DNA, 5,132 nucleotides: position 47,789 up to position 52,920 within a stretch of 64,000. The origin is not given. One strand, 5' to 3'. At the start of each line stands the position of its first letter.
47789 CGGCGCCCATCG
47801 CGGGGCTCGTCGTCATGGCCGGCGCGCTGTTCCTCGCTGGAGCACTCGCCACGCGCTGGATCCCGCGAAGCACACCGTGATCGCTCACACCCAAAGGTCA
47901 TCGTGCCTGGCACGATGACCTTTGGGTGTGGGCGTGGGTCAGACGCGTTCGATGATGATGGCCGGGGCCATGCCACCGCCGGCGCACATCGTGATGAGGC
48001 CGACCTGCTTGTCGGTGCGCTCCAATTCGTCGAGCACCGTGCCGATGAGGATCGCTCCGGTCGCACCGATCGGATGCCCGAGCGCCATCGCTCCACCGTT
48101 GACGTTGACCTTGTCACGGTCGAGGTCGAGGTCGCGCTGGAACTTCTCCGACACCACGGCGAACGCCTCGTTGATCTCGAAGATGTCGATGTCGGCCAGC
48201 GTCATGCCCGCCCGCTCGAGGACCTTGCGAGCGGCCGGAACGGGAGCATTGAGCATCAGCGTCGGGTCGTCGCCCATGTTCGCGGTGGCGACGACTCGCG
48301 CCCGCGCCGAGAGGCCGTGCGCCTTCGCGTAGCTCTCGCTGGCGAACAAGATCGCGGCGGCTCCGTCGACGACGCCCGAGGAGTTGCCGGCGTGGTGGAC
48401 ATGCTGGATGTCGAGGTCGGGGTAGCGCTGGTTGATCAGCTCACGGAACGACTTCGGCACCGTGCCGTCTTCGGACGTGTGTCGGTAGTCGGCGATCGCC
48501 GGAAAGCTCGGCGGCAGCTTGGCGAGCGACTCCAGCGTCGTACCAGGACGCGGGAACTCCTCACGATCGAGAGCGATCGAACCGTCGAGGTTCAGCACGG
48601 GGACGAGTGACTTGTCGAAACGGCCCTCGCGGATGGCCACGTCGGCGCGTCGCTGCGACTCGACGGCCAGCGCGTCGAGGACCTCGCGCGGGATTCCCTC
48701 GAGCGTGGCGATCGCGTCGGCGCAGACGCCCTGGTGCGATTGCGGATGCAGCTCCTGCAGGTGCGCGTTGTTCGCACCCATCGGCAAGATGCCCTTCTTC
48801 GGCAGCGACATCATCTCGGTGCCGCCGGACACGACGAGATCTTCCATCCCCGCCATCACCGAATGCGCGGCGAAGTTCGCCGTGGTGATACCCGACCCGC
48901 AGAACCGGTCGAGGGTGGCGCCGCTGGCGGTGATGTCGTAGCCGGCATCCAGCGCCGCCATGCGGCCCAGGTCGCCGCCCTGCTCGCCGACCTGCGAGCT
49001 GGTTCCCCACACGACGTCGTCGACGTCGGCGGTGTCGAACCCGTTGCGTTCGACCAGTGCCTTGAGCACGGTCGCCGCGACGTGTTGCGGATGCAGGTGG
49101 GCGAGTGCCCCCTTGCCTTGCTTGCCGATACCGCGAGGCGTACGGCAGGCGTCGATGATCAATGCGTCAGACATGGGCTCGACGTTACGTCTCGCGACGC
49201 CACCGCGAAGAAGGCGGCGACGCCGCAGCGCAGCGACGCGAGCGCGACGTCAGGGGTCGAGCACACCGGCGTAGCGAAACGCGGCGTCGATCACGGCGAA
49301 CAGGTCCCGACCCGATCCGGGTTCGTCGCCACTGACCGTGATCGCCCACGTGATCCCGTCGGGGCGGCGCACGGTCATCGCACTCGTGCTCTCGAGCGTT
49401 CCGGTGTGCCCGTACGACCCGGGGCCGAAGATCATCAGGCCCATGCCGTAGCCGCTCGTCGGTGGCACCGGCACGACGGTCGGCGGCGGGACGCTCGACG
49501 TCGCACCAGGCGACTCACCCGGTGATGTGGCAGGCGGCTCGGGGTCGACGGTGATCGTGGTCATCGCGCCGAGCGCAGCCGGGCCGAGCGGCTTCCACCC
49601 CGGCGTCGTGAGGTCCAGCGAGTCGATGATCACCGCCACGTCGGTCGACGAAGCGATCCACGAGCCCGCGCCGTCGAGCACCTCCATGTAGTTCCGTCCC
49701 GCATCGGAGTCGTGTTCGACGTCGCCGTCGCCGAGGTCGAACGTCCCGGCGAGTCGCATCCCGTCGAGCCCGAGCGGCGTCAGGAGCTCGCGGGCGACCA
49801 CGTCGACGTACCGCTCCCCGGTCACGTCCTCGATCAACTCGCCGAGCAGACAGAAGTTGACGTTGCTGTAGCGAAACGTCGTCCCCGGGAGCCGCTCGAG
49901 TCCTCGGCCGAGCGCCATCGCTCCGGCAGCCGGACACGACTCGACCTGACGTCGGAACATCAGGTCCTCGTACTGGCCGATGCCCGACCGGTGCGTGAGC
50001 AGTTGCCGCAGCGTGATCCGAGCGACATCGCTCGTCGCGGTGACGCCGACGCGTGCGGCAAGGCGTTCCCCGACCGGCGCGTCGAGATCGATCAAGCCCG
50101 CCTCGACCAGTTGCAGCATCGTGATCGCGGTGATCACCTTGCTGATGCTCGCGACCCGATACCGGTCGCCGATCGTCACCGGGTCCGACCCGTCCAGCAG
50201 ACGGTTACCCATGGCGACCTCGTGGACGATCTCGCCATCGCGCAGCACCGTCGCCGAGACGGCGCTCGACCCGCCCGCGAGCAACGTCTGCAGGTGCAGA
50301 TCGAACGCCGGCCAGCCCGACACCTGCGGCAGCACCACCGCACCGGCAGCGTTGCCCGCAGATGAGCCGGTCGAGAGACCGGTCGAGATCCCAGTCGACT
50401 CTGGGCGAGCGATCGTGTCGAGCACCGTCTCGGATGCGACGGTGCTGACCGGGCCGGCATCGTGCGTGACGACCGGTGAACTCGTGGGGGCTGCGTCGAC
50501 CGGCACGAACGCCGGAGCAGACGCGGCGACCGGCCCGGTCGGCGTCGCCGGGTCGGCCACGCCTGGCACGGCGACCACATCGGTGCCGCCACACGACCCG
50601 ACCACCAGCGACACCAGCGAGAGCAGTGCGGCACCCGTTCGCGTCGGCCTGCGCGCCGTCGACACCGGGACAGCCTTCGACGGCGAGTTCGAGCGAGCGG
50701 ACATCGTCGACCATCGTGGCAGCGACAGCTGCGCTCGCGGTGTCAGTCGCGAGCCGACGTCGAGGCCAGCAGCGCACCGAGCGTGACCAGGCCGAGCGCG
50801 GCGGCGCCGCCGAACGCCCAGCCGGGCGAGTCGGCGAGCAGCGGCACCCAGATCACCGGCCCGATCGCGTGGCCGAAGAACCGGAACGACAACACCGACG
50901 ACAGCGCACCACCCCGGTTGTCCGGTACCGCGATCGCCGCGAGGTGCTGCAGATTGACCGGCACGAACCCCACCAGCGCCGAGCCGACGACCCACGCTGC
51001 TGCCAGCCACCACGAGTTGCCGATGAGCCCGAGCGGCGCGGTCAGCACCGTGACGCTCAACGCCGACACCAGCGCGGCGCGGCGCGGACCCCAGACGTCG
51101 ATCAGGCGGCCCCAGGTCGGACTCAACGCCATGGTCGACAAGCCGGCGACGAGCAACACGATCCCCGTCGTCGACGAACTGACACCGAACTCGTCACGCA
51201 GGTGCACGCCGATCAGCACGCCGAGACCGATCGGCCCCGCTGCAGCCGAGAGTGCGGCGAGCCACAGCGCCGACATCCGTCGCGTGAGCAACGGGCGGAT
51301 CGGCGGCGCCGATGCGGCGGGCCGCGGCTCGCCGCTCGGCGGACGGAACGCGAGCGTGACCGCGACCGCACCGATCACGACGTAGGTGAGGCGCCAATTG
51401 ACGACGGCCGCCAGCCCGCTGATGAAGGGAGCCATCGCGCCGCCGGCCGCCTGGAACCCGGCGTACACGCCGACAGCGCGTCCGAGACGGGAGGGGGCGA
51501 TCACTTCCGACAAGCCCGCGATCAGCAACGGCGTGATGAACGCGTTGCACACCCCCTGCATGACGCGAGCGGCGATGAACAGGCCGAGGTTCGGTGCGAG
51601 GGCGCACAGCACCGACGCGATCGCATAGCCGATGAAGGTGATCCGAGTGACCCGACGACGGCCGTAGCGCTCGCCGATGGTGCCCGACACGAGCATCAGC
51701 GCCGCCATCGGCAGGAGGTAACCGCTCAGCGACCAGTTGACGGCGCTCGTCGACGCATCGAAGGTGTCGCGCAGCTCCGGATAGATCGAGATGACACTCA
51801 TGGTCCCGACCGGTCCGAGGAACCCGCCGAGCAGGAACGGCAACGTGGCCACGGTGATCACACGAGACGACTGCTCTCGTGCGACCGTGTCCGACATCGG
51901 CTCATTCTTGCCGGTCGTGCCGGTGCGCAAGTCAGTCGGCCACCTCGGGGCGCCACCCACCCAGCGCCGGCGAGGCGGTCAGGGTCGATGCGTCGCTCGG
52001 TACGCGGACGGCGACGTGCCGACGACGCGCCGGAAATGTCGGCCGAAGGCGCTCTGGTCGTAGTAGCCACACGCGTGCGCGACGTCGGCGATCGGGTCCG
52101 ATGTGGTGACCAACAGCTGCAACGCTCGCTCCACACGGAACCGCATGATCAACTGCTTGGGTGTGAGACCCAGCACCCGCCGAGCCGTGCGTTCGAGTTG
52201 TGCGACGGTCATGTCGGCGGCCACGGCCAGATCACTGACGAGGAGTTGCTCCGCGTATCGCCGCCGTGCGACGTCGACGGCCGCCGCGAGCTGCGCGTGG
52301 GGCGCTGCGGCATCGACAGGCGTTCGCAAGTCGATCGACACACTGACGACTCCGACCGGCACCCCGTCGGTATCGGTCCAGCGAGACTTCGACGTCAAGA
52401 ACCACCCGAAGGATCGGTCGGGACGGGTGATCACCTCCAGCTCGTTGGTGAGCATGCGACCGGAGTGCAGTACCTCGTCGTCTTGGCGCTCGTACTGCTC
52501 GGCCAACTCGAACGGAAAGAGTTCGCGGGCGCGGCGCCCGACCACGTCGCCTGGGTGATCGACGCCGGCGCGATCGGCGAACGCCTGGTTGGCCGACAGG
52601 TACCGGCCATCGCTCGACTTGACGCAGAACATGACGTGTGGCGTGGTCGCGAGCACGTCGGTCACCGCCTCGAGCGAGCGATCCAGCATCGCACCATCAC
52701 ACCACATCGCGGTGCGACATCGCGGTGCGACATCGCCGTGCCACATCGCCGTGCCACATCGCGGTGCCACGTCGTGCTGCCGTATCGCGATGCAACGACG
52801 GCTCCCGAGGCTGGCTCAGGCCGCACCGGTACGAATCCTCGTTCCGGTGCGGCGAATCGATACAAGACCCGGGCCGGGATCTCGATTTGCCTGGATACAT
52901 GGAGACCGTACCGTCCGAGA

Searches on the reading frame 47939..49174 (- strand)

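Call 3: search_protein_families(library=pfam, proteins=[window:47939-49174:-])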
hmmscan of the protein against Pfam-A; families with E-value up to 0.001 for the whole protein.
window:47939-49174:- (411 aa): 3 families
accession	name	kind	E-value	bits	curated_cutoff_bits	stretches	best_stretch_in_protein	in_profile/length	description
PF00108.29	Thiolase_N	-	1.7e-44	152.6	26.4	1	5-224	2-233/260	Thiolase, N-terminal domain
PF02803.24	Thiolase_C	-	8e-43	145.4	27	1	290-410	3-123/123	Thiolase, C-terminal domain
PF22691.2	Thiolase_C_1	-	4.8e-05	23.6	28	0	295-349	4-58/144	Thiolase C-terminal domain-like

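Call 4: search_protein_families(library=ncbifam, proteins=[window:47939-49174:-])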
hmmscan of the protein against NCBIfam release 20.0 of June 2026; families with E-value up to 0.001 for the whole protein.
window:47939-49174:- (411 aa): 40 families (the best 25 are shown)
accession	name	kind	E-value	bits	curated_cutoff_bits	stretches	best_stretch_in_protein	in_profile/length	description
NF004682.0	PRK06025.1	subfamily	9.8e-221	733.1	568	1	1-411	1-417/417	acetyl-CoA C-acetyltransferase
NF006090.0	PRK08242.1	equivalog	6.2e-145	483.3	514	1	1-411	1-402/402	acetyl-CoA C-acetyltransferase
TIGR01930.1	AcCoA-C-Actrans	subfamily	1.7e-110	369.6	240.55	1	6-409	1-385/385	acetyl-CoA C-acyltransferase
NF005865.0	PRK07801.1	equivalog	5.8e-97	325.3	591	2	261-411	232-382/382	acetyl-CoA C-acetyltransferase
NF005889.0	PRK07850.1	equivalog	6.4e-95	318.5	515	1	1-411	1-387/387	steroid 3-ketoacyl-CoA thiolase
NF005890.0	PRK07851.1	equivalog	9.1e-88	294.9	580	3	235-411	229-405/406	acetyl-CoA C-acetyltransferase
NF006551.0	PRK09050.1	subfamily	1.3e-84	284.6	605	3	259-411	247-401/401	3-oxoadipyl-CoA thiolase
NF006552.0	PRK09051.1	subfamily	2.8e-84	283.7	565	2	261-411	245-395/395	beta-ketothiolase BktB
TIGR02430.1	pcaF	equivalog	4.2e-83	279.6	597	3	258-411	245-400/400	3-oxoadipyl-CoA thiolase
NF005077.0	PRK06504.1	subfamily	1.4e-82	278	590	2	261-411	240-390/390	acetyl-CoA C-acetyltransferase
NF006510.0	PRK08947.1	equivalog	5.8e-82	275.7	519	2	261-411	234-387/387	acetyl-CoA C-acyltransferase FadA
NF005805.0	PRK07661.1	equivalog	7.8e-79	265.4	633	2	234-410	214-390/391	acetyl-CoA C-acetyltransferase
NF005033.0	PRK06445.1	equivalog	2.6e-78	263.9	511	2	247-411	231-395/395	acetyl-CoA C-acetyltransferase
NF042999.1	bketothiol_BktB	equivalog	7.1e-78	262.6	725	2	261-411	244-394/394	beta-ketothiolase BktB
NF006553.0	PRK09052.1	equivalog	1.7e-77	261.1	567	2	237-411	225-399/399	acetyl-CoA C-acyltransferase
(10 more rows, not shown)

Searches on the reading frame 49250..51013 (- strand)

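Call 3: search_protein_families(library=pfam, proteins=[window:49250-51013:-])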
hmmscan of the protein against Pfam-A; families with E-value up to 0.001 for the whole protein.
window:49250-51013:- (587 aa): 1 family
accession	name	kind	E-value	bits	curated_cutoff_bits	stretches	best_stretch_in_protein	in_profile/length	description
PF00144.29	Beta-lactamase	-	5.8e-44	151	27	1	241-571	5-320/329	Beta-lactamase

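Call 4: search_protein_families(library=ncbifam, proteins=[window:49250-51013:-])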
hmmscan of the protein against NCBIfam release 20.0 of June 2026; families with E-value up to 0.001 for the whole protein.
window:49250-51013:- (587 aa): 10 families
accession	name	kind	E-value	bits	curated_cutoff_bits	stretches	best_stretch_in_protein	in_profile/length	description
NF052559.1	MthAcHydAcmB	equivalog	5.5e-18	64.9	550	1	251-421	26-213/391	methyl acetate hydrolase AcmB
NF009622.0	PRK13128.1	equivalog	1.9e-13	49.8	443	1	253-444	26-215/518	D-aminopeptidase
NF007943.0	PRK10662.1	equivalog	7.5e-13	47.8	266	1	285-417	85-220/380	D-alanyl-D-alanine-carboxypeptidase/endopeptidase AmpH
NF052353.1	EstBLacLipLMycb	equivalog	3.6e-10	39.3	650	1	255-421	45-206/420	esterase/beta-lactamase LipL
NF033569.1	blaLHK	exception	2e-08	33.6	850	1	273-419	77-216/390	LHK family class C beta-lactamase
NF038269.1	lipase_LipE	equivalog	3e-08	33.2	750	1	276-416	75-217/407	lipase LipE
NF033085.1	bla_class_C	equivalog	3e-06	26.3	415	1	264-417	35-181/356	class C beta-lactamase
NF002968.0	PRK03642.1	equivalog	1.3e-05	24.2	385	1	241-417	47-238/432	penicillin binding protein PBP4B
NF033575.1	blaRHO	exception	3.3e-05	23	825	1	276-418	71-204/380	RHO family class C beta-lactamase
NF045925.1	3-sucCA_synth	equivalog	0.00038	19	800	1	253-415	59-207/498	3-succinylated cholic acid synthase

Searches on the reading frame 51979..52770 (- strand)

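Call 49: search_protein_families(library=ncbifam, proteins=[window:51979-52770:-], max_evalue=0.00001)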
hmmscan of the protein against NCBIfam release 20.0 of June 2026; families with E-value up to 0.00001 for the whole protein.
window:51979-52770:- (263 aa): 19 families
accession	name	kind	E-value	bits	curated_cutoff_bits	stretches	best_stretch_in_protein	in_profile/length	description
NF006902.0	PRK09393.1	equivalog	2.5e-18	66.4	425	1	149-260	210-321/327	transcriptional regulator FtrA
TIGR02297.1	HpaA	equivalog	2.7e-13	49.8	274.65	1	170-259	197-286/287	4-hydroxyphenylacetate catabolism regulatory protein HpaA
NF052371.1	TransRegGbdRPseu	equivalog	5.8e-12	45.3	480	1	159-260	225-326/365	choline metabolism transcriptional regulator GbdR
NF007860.0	PRK10572.1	equivalog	1.5e-11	43.7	208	1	162-261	186-285/292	arabinose operon transcriptional regulator AraC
NF010028.0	PRK13503.1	equivalog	3e-11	43.2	288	1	160-260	172-272/278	HTH-type transcriptional activator RhaS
NF049968.1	QhpR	equivalog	3.5e-11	42.8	250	1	173-258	198-284/284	AraC-like transcriptional regulator QhpR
NF047455.1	TF_Staph_AryK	equivalog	5.3e-10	38.2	850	1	160-261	158-259/759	transcriptional regulator AryK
NF041686.2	ant_diox_reg_AndR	equivalog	1.5e-09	37.9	350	1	161-256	219-316/321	anthranilate 1,2-dioxygenase regulatory protein AndR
TIGR04094.1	adjacent_YSIRK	equivalog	1.5e-09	37.3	200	1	174-258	300-383/383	YSIRK-targeted surface antigen transcriptional regulator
NF040475.1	chlor_reg_RclR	equivalog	2.5e-09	36.9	400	1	158-259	176-277/284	reactive chlorine-specific transcriptional regulator RclR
NF007693.0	PRK10371.1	equivalog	3.6e-09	36.3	253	1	169-259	208-298/309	transcriptional regulator MelR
NF007584.0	PRK10219.1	equivalog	6.5e-09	36.1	174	1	179-259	25-105/107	superoxide response transcriptional regulator SoxS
NF007633.0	PRK10296.1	equivalog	2.1e-08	34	264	1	170-259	185-273/280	transcriptional regulator ChbR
TIGR00229.1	sensory_box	domain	1.3e-06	28.6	22.9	1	43-148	13-116/126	PAS domain S-box protein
NF007432.1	PRK09978.1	equivalog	1.6e-06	27.5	500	1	202-258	184-240/274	DNA-binding transcriptional regulator GadX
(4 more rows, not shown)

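Call 67: search_protein_families(library=pfam, proteins=[window:51979-52770:-], max_evalue=0.0001)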
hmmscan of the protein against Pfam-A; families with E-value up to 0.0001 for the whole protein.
window:51979-52770:- (263 aa): 4 families
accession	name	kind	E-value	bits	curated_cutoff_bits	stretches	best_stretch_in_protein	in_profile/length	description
PF12833.13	HTH_18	-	9.7e-24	83.9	33.6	1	181-259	1-79/80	Helix-turn-helix domain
PF08448.16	PAS_4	-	4e-17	62.9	23.1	1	46-148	6-105/110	PAS fold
PF00165.29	HTH_AraC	-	8.9e-13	48.5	26.6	1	222-258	6-41/42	Bacterial regulatory helix-turn-helix proteins, AraC family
PF13426.13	PAS_9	-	6.2e-07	30.1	27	1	47-148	3-101/103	PAS domain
